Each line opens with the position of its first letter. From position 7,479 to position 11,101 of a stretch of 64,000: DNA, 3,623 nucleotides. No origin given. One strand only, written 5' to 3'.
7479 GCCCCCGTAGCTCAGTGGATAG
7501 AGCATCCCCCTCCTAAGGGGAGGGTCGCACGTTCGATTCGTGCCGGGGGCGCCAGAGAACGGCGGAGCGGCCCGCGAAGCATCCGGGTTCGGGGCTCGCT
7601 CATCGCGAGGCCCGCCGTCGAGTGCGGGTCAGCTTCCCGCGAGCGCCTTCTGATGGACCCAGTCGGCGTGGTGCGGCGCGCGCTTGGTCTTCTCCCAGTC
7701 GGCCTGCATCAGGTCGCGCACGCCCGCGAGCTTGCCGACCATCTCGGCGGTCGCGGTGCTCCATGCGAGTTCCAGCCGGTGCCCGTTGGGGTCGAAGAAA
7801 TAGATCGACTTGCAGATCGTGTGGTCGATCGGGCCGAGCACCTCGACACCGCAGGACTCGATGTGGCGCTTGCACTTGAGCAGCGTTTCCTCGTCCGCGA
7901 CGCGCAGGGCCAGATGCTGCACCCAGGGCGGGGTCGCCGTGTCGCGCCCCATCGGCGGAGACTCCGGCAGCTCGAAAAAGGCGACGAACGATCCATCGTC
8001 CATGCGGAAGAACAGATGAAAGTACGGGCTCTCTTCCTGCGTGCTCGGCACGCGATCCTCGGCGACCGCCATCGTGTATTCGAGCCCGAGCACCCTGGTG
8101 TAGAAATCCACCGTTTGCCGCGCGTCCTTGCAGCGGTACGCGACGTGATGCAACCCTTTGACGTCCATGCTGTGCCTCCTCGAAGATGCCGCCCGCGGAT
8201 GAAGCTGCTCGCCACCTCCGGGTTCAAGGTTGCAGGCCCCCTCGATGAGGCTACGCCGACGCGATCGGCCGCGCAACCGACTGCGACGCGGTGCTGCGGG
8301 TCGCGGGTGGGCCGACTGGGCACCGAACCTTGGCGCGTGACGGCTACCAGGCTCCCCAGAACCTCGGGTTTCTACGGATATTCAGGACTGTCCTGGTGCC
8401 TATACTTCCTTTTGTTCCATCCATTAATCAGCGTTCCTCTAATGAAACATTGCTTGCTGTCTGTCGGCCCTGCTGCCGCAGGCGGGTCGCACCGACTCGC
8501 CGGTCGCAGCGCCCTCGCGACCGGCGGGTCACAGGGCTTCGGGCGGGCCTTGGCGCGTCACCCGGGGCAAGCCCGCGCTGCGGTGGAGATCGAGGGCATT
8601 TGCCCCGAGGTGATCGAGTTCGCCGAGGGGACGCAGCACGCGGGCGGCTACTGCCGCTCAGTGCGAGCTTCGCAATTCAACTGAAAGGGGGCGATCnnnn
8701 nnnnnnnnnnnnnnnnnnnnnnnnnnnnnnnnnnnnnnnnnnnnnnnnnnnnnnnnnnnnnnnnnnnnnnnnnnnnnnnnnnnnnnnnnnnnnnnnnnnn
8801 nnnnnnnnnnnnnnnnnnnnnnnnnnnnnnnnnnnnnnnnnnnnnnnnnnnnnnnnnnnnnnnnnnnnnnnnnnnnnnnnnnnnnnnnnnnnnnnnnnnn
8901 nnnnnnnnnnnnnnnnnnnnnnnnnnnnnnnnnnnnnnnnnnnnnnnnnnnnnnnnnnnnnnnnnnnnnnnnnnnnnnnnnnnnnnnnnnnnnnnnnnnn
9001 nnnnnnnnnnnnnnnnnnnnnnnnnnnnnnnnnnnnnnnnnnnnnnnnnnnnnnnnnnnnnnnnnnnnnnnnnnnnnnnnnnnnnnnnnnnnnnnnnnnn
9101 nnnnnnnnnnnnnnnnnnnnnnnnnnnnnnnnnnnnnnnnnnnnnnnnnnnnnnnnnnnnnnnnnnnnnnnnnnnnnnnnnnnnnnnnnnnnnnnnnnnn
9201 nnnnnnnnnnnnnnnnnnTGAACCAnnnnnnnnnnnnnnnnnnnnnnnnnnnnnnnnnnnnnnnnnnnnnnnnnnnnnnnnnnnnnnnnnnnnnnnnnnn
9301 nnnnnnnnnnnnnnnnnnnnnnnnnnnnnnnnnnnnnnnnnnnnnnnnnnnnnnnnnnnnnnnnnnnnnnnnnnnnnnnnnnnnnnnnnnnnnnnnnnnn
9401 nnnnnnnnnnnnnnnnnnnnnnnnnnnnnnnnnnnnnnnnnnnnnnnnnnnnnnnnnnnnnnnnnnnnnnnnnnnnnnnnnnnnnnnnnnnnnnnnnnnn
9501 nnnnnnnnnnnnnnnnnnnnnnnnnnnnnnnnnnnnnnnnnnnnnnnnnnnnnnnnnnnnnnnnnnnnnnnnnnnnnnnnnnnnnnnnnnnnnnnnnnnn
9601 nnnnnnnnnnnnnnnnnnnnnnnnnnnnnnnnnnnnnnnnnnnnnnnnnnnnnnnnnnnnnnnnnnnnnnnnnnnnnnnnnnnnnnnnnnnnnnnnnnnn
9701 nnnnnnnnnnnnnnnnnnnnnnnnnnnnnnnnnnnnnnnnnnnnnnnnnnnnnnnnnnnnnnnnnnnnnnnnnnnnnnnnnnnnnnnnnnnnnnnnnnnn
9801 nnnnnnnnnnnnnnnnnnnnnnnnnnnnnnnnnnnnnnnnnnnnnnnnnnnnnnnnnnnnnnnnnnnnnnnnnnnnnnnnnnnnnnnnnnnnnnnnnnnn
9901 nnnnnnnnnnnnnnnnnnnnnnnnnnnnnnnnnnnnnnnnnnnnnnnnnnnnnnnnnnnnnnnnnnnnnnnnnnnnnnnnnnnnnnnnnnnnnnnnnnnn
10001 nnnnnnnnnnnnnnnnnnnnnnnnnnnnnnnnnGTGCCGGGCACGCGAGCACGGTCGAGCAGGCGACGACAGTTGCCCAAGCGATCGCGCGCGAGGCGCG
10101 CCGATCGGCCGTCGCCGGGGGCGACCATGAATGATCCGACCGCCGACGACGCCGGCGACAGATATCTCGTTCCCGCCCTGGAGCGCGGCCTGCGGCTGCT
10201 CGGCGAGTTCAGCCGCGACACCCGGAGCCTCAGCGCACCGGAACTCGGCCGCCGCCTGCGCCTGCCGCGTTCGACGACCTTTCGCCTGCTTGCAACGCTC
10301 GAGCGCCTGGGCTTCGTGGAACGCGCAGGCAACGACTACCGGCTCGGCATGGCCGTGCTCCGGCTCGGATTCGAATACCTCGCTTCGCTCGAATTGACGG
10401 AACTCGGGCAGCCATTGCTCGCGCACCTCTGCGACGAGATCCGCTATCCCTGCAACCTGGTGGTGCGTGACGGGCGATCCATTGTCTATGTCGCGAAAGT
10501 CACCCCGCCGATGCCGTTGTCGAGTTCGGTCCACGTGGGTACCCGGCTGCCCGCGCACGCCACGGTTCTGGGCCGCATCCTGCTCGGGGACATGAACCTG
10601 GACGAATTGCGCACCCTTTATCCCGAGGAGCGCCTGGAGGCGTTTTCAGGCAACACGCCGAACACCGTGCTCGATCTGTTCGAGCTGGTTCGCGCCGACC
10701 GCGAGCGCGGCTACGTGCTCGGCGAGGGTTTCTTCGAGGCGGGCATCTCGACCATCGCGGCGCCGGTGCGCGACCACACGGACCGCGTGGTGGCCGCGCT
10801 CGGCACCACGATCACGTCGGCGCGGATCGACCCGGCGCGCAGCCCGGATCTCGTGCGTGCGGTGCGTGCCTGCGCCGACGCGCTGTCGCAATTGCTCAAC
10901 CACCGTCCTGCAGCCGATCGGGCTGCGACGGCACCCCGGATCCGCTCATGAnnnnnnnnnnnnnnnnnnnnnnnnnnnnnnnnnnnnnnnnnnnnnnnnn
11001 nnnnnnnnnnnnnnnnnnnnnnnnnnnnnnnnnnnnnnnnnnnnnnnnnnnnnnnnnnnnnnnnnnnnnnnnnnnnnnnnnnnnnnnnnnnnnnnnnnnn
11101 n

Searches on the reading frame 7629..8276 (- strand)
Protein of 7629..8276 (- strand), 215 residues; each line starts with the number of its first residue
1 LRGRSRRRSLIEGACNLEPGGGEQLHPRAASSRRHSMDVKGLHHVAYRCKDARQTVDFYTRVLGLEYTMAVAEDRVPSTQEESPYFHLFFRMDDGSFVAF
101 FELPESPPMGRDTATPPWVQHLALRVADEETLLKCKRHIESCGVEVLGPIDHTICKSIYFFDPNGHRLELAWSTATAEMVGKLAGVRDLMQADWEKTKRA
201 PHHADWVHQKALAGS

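Call 69: search_protein_families(library=pfam, proteins=[window:7629-8276:-])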
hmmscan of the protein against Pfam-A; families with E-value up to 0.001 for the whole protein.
window:7629-8276:- (215 aa): 3 families
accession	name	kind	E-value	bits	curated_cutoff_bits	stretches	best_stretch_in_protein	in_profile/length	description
PF00903.31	Glyoxalase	-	2.8e-17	63.7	20.6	1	41-170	1-121/121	Glyoxalase/Bleomycin resistance protein/Dioxygenase superfamily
PF13669.12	Glyoxalase_4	-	0.00021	22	27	1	43-147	1-94/109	Glyoxalase/Bleomycin resistance protein/Dioxygenase superfamily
PF18029.7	Glyoxalase_6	-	0.00032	21.8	23.6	1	45-170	2-105/106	Glyoxalase-like domain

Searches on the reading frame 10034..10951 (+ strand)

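Call 69: search_protein_families(library=pfam, proteins=[window:10034-10951:+])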
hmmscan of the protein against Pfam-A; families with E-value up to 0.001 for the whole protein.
window:10034-10951:+ (305 aa): 4 families
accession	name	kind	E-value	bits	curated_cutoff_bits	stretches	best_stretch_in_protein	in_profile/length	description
PF01614.24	IclR_C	-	2.1e-35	122.3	24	1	114-285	2-173/174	Bacterial transcriptional regulator IclR C-terminal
PF09339.16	HTH_IclR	-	9.7e-14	51.3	22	1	48-97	1-50/52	IclR helix-turn-helix domain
PF12802.13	MarR_2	-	9.2e-07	29.4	27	1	54-99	9-54/61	MarR family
PF01047.28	MarR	-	0.00032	21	24.6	1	65-97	17-49/59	MarR family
